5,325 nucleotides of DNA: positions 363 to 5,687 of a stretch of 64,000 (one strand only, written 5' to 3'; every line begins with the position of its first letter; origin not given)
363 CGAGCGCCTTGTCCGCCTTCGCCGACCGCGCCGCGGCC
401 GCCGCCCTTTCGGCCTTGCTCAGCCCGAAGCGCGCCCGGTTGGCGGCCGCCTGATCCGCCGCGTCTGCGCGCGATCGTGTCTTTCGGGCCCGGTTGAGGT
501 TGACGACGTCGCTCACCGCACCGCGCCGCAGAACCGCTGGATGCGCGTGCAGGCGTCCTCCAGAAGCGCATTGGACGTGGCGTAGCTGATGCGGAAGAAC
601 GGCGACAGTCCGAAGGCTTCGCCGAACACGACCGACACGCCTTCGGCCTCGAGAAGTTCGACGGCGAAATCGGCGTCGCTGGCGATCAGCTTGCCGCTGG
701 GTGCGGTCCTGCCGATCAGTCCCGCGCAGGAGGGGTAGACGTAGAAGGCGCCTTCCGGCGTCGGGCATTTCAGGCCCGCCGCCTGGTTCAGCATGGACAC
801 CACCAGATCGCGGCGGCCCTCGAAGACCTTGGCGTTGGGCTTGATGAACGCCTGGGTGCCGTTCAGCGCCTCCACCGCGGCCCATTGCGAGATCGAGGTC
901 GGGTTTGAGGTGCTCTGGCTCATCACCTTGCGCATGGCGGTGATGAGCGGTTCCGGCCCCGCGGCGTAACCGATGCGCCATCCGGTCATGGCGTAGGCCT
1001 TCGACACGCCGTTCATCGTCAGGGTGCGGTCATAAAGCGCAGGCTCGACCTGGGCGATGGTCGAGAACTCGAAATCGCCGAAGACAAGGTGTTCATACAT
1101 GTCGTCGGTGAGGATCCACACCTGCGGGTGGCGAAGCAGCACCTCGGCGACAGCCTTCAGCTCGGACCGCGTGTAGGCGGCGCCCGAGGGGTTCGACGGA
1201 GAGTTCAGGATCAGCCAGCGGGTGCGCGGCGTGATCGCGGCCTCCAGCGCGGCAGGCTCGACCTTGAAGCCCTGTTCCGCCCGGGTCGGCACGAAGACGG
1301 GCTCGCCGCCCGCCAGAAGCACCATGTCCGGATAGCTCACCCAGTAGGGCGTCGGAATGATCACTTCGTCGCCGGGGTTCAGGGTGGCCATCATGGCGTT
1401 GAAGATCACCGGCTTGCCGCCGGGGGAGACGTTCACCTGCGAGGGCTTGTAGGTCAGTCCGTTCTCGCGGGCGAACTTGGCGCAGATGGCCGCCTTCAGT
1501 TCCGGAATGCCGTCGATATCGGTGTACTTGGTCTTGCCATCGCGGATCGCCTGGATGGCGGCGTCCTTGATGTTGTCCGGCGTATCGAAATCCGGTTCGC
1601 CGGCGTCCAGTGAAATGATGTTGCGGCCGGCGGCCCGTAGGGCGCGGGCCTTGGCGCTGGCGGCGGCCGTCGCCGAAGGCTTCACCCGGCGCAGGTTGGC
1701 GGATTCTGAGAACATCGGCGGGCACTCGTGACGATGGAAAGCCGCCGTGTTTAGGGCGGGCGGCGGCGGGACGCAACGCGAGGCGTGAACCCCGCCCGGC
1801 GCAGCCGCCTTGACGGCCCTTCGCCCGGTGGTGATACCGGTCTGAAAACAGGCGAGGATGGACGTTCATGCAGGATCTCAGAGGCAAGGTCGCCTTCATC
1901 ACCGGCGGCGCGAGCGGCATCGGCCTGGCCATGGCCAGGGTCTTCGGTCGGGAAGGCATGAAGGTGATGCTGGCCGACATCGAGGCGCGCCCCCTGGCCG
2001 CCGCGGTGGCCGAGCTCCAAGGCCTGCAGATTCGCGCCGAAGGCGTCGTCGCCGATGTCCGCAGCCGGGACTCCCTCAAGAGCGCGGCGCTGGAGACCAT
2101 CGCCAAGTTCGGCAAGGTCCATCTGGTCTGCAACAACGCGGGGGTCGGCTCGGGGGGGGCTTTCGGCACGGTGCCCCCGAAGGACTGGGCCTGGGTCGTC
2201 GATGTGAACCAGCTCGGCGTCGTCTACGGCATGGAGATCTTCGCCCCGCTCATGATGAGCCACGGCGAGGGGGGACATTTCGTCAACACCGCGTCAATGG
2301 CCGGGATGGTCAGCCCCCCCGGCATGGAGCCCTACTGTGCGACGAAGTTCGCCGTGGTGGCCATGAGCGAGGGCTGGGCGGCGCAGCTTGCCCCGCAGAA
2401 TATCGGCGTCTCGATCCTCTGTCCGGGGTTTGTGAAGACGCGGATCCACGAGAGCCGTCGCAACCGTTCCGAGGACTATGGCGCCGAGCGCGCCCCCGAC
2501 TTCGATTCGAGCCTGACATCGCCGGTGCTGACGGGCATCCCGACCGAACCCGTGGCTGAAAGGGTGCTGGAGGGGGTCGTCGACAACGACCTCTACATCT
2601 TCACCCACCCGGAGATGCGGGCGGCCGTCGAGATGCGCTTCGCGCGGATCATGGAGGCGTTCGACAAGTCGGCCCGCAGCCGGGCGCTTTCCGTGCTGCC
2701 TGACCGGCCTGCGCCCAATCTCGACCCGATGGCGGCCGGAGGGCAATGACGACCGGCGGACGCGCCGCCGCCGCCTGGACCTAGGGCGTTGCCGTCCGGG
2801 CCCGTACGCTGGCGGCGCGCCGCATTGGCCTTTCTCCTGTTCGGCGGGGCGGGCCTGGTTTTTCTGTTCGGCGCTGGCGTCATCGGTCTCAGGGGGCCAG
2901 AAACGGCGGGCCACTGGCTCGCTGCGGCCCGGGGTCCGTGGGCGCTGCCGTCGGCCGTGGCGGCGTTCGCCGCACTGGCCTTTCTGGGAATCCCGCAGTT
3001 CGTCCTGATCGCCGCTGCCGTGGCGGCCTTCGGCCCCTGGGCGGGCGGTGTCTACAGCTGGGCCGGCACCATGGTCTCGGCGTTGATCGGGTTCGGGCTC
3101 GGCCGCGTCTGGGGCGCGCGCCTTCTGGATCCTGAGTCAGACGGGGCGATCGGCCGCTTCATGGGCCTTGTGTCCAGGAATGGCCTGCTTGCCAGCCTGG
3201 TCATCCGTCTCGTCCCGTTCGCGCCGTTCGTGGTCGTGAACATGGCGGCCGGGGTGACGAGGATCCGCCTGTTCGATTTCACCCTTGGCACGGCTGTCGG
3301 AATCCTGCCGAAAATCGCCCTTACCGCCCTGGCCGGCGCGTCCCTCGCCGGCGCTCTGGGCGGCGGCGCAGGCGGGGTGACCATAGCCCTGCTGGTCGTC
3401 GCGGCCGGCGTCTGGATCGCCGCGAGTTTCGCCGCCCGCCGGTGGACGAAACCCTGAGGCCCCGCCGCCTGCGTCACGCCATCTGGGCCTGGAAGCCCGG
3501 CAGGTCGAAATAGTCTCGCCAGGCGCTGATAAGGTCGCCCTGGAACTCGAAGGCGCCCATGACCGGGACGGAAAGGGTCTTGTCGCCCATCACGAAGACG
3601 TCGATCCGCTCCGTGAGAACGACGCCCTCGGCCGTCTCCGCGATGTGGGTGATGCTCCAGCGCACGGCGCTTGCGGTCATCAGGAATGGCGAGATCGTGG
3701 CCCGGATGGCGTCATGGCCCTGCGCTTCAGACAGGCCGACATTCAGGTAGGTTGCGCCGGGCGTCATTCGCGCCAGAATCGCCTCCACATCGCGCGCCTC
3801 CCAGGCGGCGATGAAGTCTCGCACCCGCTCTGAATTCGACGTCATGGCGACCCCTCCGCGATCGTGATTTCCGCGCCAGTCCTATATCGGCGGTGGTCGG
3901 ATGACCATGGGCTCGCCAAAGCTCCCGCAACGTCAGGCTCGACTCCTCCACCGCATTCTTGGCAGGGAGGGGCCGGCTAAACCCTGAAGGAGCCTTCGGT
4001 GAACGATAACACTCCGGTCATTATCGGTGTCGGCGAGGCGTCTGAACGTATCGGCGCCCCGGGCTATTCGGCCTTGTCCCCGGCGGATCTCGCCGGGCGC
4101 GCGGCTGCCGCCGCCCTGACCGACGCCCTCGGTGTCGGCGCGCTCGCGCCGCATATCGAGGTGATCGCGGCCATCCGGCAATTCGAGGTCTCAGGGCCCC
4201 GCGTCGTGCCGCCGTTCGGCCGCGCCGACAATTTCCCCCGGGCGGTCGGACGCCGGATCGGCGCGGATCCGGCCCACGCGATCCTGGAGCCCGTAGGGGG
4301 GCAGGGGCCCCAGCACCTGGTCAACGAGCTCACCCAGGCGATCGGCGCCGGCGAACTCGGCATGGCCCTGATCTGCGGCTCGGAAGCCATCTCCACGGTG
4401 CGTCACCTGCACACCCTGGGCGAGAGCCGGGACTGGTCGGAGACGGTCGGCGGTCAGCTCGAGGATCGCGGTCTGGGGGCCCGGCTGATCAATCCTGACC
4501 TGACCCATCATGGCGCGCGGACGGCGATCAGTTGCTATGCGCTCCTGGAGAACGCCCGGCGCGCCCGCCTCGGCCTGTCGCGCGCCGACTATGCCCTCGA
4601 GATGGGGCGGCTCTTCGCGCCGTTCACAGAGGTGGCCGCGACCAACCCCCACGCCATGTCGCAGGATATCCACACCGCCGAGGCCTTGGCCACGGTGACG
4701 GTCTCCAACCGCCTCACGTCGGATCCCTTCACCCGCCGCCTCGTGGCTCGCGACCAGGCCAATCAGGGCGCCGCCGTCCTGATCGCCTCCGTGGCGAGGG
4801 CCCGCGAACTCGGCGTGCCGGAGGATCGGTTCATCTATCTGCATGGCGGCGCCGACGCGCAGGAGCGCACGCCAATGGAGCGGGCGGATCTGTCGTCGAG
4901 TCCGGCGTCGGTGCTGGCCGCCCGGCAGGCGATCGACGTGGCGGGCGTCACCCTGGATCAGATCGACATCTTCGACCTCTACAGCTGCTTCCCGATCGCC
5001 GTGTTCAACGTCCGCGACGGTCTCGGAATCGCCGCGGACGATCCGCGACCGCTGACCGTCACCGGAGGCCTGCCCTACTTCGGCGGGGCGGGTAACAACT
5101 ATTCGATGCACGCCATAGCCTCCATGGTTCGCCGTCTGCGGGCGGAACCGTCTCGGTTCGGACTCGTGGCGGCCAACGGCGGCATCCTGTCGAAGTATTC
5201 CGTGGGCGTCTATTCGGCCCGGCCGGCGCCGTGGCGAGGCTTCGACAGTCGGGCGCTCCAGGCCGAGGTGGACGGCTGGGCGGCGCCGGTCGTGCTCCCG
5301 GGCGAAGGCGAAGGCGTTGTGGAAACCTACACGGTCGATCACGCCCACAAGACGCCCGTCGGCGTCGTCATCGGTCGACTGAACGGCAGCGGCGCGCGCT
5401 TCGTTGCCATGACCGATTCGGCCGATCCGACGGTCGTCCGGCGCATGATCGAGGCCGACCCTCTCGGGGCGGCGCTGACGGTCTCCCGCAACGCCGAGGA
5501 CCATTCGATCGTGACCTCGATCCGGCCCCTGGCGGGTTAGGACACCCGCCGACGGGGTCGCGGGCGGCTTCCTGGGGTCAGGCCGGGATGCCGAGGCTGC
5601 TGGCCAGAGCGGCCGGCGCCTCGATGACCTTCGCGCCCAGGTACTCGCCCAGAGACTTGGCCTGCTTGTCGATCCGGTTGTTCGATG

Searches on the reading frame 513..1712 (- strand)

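Call 77: search_protein_families(library=pfam, proteins=[window:513-1712:-], max_evalue=0.00001)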
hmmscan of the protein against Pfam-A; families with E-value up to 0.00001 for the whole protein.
window:513-1712:- (399 aa): 2 families
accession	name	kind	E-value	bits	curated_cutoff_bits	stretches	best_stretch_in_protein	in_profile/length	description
PF00155.27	Aminotran_1_2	-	3.2e-82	277.1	19.7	1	31-391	2-361/361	Aminotransferase class I and II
PF01041.23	DegT_DnrJ_EryC1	-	4.5e-08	33.1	19.8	1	107-168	57-117/360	DegT/DnrJ/EryC1/StrS aminotransferase family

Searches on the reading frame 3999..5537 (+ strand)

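Call 77: search_protein_families(library=pfam, proteins=[window:3999-5537:+], max_evalue=0.00001)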
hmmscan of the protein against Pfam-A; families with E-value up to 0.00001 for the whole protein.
window:3999-5537:+ (513 aa): 2 families
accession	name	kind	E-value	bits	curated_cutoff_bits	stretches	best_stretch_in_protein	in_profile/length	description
PF18313.7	TLP1_add_C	-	6e-11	42.6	26.1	1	420-497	2-80/83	Thiolase-like protein type 1 additional C-terminal domain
PF22691.2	Thiolase_C_1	-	5.1e-06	26.7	28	0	288-346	5-62/144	Thiolase C-terminal domain-like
